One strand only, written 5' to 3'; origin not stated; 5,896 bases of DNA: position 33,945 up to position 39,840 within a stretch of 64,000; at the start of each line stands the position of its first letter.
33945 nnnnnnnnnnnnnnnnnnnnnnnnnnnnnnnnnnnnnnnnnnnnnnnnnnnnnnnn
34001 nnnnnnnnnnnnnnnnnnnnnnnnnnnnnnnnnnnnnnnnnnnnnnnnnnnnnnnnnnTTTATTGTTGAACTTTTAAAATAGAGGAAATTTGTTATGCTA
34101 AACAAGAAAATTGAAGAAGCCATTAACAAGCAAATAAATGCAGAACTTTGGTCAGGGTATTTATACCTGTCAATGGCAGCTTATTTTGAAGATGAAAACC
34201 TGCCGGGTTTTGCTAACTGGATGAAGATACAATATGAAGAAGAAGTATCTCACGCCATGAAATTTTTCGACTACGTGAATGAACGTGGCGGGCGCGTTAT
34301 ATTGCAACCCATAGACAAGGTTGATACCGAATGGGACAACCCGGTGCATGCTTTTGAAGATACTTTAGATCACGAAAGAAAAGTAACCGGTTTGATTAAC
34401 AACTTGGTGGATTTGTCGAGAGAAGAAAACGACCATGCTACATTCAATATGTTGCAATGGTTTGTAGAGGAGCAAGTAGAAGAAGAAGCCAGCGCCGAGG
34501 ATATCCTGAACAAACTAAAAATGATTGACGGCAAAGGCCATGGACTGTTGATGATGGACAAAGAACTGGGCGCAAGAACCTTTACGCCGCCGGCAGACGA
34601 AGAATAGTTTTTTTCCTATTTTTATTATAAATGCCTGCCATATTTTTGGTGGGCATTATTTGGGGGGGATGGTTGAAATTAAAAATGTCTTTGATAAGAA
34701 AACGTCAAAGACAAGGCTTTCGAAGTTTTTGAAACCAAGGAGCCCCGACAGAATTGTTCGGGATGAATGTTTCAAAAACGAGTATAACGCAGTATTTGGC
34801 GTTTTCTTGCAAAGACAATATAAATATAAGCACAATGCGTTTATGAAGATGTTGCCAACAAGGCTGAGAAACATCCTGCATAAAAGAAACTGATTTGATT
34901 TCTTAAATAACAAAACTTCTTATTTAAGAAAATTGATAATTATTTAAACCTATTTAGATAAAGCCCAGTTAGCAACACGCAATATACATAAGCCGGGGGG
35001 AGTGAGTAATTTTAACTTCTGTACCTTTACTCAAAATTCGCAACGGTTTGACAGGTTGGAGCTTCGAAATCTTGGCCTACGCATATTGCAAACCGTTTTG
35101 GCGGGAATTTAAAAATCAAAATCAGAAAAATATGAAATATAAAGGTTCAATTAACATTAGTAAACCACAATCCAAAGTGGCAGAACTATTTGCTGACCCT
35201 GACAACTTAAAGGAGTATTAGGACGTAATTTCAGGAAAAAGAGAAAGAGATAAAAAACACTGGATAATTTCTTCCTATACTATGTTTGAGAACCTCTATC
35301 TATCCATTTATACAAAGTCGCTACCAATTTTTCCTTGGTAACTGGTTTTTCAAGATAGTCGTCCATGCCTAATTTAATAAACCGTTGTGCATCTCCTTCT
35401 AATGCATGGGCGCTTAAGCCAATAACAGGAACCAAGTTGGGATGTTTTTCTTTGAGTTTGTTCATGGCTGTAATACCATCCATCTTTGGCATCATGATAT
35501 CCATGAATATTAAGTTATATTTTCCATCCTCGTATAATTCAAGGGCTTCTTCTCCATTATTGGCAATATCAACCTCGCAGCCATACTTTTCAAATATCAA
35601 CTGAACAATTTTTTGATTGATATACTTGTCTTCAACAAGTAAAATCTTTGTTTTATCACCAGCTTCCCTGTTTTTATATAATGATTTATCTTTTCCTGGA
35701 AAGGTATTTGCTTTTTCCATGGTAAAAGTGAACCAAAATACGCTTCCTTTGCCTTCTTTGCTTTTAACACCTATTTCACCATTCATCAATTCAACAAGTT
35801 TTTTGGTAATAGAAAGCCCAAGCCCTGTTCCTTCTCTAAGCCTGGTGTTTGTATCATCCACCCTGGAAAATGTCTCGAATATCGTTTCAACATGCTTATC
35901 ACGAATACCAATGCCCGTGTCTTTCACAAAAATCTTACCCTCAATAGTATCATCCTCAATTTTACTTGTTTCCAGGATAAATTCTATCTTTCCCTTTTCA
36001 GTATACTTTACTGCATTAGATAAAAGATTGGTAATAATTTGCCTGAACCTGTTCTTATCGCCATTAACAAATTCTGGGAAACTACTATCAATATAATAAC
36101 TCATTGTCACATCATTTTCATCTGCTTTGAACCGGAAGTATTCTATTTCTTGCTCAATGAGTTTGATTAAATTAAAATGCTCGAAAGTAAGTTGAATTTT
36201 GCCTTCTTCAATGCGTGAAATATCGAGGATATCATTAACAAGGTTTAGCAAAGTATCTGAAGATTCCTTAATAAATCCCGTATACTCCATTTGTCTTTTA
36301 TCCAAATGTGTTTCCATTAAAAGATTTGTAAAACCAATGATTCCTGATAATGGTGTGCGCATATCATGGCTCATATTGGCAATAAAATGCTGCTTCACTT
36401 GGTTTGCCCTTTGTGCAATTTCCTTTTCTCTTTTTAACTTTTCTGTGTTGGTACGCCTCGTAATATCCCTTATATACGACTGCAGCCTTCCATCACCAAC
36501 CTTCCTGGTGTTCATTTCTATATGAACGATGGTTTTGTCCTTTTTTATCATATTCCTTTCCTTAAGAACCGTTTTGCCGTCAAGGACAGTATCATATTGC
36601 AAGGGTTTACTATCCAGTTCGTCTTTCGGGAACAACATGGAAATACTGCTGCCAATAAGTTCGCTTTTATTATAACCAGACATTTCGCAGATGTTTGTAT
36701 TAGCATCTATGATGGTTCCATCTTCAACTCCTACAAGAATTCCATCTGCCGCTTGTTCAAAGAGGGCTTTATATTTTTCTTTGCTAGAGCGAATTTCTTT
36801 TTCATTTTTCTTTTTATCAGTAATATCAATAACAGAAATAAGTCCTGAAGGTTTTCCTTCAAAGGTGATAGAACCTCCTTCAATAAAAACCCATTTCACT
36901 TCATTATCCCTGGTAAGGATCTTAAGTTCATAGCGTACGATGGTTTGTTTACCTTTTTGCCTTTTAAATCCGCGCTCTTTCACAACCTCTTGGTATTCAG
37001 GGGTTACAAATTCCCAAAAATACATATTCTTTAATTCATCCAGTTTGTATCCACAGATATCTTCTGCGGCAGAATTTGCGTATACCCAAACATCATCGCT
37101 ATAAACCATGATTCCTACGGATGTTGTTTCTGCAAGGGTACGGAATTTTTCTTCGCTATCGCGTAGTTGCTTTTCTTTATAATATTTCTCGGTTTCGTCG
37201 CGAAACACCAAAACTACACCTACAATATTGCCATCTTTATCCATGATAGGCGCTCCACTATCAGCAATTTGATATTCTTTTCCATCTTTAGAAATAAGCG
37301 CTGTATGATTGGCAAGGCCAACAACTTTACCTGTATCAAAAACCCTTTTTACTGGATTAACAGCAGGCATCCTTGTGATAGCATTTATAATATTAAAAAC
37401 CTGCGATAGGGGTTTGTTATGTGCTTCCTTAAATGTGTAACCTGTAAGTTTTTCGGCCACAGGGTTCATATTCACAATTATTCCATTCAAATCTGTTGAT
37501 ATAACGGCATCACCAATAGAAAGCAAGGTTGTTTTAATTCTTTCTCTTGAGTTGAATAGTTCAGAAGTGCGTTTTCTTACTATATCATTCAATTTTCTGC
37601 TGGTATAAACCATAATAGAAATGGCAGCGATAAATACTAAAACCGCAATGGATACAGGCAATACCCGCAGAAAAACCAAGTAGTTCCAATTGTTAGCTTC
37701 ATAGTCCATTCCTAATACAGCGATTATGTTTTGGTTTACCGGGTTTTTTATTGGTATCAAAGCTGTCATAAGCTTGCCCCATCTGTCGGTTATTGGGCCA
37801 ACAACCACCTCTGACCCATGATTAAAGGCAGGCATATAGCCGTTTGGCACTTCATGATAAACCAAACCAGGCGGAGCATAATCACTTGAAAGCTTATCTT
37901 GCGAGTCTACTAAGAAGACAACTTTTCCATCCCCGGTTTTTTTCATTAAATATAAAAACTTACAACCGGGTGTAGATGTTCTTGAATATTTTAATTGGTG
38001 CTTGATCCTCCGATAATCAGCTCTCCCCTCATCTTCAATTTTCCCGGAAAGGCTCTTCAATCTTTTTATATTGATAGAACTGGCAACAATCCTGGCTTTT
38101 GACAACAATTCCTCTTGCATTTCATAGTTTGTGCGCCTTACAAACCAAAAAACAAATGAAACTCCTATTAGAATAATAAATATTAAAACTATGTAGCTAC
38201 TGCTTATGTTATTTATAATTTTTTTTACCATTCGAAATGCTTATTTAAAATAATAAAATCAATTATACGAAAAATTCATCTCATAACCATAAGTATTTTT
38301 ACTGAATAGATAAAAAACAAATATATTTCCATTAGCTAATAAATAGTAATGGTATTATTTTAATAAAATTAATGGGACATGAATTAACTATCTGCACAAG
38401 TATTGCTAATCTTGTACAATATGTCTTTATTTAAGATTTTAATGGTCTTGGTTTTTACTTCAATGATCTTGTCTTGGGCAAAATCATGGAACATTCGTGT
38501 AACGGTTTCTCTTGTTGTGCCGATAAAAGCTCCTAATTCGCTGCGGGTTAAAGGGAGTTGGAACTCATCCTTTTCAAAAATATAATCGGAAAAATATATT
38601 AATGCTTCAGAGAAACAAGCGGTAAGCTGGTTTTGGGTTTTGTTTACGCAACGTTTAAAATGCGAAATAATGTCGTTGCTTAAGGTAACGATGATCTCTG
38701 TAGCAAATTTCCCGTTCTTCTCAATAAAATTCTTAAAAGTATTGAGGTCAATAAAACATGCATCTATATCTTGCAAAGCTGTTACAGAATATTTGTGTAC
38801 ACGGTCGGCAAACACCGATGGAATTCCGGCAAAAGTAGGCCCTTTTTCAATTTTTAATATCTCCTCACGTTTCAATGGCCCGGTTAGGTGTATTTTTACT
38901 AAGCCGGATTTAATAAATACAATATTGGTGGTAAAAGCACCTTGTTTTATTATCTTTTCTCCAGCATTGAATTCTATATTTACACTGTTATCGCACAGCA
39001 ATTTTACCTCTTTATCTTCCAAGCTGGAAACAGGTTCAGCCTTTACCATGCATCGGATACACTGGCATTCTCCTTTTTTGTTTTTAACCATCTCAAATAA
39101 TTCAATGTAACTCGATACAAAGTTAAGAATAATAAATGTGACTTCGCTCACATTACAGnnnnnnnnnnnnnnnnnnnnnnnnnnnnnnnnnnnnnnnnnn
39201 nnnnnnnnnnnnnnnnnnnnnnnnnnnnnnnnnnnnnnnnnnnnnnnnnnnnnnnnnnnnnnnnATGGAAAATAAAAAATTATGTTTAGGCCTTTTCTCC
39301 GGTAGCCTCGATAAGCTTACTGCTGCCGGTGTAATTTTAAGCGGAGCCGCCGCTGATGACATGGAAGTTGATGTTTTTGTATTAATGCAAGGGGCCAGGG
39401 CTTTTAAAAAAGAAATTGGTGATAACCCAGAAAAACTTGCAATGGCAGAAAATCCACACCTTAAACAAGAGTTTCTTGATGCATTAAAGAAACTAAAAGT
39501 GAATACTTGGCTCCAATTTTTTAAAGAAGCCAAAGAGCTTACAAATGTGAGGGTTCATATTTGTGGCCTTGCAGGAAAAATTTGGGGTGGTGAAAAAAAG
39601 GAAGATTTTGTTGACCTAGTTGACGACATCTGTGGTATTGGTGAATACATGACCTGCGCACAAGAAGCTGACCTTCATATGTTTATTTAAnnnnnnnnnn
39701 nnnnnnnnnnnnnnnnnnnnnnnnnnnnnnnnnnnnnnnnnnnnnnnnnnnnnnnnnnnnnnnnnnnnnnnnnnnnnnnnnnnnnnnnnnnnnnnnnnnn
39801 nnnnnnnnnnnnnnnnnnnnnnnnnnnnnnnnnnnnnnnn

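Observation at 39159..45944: Qmo-like membrane-anchored HdrA complex with a split-off MvhD, co-operonic with TusA and a DsrE-like protein, with no apr/sat/dsr genes in view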

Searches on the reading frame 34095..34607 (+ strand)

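Call 38: search_protein_families(library=pfam, proteins=[window:34095-34607:+], max_evalue=1e-8)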
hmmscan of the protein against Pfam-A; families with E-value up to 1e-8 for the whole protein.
window:34095-34607:+ (170 aa): 1 family
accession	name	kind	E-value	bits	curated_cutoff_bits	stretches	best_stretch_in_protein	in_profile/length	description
PF00210.30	Ferritin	-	1.8e-46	158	24.5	1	8-144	2-142/142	Ferritin-like domain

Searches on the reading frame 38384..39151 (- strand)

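Call 3: search_protein_families(library=pfam, proteins=[window:38384-39151:-], max_evalue=0.01)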
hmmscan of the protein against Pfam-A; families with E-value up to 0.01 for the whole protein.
window:38384-39151:- (255 aa): 3 families
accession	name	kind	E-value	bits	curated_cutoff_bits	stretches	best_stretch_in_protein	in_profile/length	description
PF13545.12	HTH_Crp_2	-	3e-14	53.1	27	1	195-246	17-68/70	Crp-like helix-turn-helix domain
PF00027.35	cNMP_binding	-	1.2e-12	48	27.5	1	60-146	3-89/89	Cyclic nucleotide-binding domain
PF00325.26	Crp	-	5.2e-10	39.3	21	1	199-230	1-32/32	Bacterial regulatory proteins, crp family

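Call 4: search_protein_families(library=ncbifam, proteins=[window:38384-39151:-], max_evalue=0.01)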
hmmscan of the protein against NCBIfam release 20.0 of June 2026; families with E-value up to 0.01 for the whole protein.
window:38384-39151:- (255 aa): 9 families
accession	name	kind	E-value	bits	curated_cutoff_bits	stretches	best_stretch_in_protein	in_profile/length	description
NF008365.0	PRK11161.1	subfamily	5.1e-16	58.7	228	1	31-251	20-245/250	fumarate/nitrate reduction transcriptional regulator Fnr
NF045989.1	TransRegFnrLRhodb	equivalog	4.4e-13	49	300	1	26-245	5-231/245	transcriptional regulator FnrL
NF008732.0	PRK11753.1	equivalog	1.2e-12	47.8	266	1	46-240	13-211/214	cAMP-activated global transcriptional regulator CRP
NF006901.0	PRK09392.1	equivalog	1.9e-09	37.2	211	1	42-248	16-220/236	transcriptional activator FtrB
NF050806.1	TransRegFixKCaul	equivalog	6.3e-06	25.6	300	1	55-241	22-206/215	transcriptional regulator FixK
TIGR03697.1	NtcA_cyano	equivalog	0.00022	21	244.95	1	71-241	8-184/193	global nitrogen regulator NtcA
NF010499.0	PRK13918.1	equivalog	0.00022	20.8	274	1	59-250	15-202/205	CRP/FNR family transcriptional regulator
NF041163.2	encap_f2b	equivalog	0.00022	20.5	400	1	41-153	79-193/450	family 2B encapsulin nanocompartment shell protein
NF007707.0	PRK10402.1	subfamily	0.00042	20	180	1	59-250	34-219/226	transcriptional regulator YeiL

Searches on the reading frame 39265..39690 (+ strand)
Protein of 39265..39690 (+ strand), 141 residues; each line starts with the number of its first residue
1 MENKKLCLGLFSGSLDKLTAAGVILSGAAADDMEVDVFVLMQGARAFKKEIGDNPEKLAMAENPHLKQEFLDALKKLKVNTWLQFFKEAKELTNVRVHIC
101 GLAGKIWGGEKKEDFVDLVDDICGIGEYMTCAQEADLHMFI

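Call 3: search_protein_families(library=pfam, proteins=[window:39265-39690:+], max_evalue=0.01)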
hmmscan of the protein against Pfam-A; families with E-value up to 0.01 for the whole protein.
window:39265-39690:+ (141 aa): 2 families
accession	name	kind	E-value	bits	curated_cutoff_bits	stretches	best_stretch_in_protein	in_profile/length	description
PF13686.11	DrsE_2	-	1.3e-09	38.6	25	2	3-62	2-61/156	DsrE/DsrF/DrsH-like family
PF02635.20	DsrE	-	0.00012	22.6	22.7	1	26-136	25-111/116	DsrE/DsrF-like family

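Call 4: search_protein_families(library=ncbifam, proteins=[window:39265-39690:+], max_evalue=0.01)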
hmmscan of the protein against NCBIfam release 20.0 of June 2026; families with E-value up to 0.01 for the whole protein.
window:39265-39690:+ (141 aa): 1 family
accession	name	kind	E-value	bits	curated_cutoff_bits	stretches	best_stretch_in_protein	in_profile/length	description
NF047629.1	SulfCarrDsrE2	equivalog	8.7e-05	22.7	210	0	1-51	1-51/159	sulfur carrier protein DsrE2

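Call 45: find_homologous_proteins(query=window:39265-39690:+, max_evalue=0.001)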
Query window:39265-39690:+ (141 aa): 1084 proteins with E <= 0.001 among 1117 candidates; the best 120 are listed.
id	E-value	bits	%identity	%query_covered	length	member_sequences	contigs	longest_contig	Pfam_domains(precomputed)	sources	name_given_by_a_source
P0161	2.7e-88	311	100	100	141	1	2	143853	PF13686.12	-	-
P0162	1.1e-86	306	97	100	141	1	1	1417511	PF13686.12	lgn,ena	-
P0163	1.0e-84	300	96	100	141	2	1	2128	PF13686.12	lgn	-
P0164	4.0e-84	298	95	100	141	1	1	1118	PF13686.12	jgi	jgi:peroxiredoxin family protein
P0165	3.8e-77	275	83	100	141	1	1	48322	PF13686.12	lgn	-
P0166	2.5e-75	269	84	100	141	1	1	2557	PF13686.12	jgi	jgi:peroxiredoxin family protein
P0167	3.4e-75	269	84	100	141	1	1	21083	PF13686.12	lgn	-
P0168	9.2e-75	268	84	100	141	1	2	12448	PF13686.12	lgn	-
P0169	1.1e-74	267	82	100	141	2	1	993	PF13686.12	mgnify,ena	mgnify:FL=1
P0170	1.5e-74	267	84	98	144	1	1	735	PF13686.12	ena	-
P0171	2.1e-74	266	82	100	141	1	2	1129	PF13686.12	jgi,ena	-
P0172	7.6e-74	265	82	100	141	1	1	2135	PF13686.12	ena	-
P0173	1.3e-73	264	83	100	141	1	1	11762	PF13686.12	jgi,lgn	jgi:peroxiredoxin family protein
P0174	1.3e-73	264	82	100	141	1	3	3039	PF13686.12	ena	-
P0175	1.4e-73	264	87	96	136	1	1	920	PF02635.21,PF13686.12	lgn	-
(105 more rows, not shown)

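Call 72: find_encoding_contigs(protein=P0162, flank=10000, max_places=2)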
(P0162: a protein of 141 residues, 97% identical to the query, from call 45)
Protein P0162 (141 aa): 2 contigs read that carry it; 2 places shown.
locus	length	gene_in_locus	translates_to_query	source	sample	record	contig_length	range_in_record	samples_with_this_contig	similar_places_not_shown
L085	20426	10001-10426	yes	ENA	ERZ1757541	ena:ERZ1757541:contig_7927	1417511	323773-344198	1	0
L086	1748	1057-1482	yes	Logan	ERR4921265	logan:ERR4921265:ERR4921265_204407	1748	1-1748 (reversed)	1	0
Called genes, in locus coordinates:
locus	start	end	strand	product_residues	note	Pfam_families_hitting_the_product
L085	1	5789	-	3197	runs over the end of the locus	PF00354:Pentaxin, PF02210:Laminin_G_2 (faint), PF13385:Laminin_G_3, PF18962:Por_Secre_tail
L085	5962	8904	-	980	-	PF00989:PAS, PF08448:PAS_4, PF13426:PAS_9, PF00989:PAS, PF13426:PAS_9, PF00512:HisKA, PF02518:HATPase_c, PF00072:Response_reg, +3 more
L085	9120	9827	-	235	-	PF00027:cNMP_binding, PF13545:HTH_Crp_2, PF00325:Crp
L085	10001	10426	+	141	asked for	PF13686:DrsE_2 (faint)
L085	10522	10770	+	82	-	PF01206:TusA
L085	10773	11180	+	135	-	PF02662:FlpD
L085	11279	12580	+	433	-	PF00890:FAD_binding_2 (weak), PF01134:GIDA (weak), PF01266:DAO (weak), PF07992:Pyr_redox_2, PF12831:FAD_oxidored, PF13187:Fer4_9, PF13534:Fer4_17 (weak), PF00037:Fer4 (weak), +4 more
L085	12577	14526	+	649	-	PF07992:Pyr_redox_2 (weak), PF00890:FAD_binding_2, PF01266:DAO, PF12831:FAD_oxidored, PF13450:NAD_binding_8, PF12838:Fer4_7, PF13187:Fer4_9 (weak), PF14697:Fer4_21, +9 more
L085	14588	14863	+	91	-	-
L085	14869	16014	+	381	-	PF25160:LdpA_Fe-S-bd (faint), PF12838:Fer4_7 (weak), PF13183:Fer4_8, PF13187:Fer4_9, PF13237:Fer4_10 (weak)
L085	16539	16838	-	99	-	PF12840:HTH_20, PF01022:HTH_5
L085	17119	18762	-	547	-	PF01979:Amidohydro_1, PF13382:Adenine_deam_C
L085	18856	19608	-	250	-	PF00072:Response_reg, PF04397:LytTR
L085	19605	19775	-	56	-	-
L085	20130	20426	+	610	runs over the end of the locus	PF13205:Big_5, PF13620:CarboxypepD_reg (faint), PF09912:DUF2141 (faint)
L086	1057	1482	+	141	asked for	PF13686:DrsE_2 (faint)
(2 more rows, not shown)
